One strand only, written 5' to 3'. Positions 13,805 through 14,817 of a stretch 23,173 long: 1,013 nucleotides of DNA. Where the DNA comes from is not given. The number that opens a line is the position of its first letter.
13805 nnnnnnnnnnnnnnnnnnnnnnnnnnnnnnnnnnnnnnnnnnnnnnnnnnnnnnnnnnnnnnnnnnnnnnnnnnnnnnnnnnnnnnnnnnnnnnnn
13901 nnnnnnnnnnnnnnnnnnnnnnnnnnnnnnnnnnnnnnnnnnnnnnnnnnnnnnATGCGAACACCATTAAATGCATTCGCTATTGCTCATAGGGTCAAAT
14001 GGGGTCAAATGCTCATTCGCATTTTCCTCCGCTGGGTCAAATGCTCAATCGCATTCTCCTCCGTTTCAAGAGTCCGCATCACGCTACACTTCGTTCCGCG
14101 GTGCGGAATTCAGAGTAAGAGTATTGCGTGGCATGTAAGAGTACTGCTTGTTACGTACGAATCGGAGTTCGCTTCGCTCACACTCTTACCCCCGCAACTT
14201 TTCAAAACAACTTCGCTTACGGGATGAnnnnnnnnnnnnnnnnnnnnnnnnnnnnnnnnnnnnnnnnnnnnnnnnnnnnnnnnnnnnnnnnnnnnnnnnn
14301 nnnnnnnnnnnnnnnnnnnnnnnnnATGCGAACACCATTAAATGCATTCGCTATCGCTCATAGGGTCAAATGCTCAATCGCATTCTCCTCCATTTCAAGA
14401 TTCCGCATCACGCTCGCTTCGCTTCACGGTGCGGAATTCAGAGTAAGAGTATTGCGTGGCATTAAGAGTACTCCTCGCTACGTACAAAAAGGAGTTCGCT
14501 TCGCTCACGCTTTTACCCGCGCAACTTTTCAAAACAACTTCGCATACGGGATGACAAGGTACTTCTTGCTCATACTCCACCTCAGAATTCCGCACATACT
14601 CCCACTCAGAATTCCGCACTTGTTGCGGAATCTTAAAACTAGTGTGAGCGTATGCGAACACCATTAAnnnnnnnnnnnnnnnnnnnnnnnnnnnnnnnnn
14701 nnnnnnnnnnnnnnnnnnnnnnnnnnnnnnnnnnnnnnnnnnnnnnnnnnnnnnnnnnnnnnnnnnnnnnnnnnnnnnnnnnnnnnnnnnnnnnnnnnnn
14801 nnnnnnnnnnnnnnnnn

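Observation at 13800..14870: ~330-370-bp modular repeat in 2.7 tandem copies, flanked by 45-bp direct repeats, between ssrA and the R-M locus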

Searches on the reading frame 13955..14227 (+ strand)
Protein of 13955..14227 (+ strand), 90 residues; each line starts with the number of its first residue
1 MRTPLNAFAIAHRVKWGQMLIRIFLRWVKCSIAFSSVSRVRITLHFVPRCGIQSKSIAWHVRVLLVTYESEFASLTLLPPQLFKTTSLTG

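Call 50: search_protein_families(library=pfam, proteins=[window:13955-14227:+], max_evalue=0.01)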
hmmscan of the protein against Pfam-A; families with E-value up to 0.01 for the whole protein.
window:13955-14227:+ (90 aa): 0 families

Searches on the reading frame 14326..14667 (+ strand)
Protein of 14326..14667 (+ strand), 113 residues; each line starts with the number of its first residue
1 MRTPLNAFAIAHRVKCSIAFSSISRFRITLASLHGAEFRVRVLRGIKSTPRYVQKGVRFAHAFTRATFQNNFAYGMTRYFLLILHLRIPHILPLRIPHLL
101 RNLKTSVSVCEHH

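Call 50: search_protein_families(library=pfam, proteins=[window:14326-14667:+], max_evalue=0.01)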
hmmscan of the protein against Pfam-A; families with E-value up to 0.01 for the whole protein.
window:14326-14667:+ (113 aa): 0 families

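Call 58: find_encoding_contigs(protein=window:14326-14667:+, flank=10000)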
Protein window:14326-14667:+ (113 aa): no gene with exactly this product is on record in the collection.
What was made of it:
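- Checked: The one looked up, the 113-aa ORF, is not on record as a called gene (call 58).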
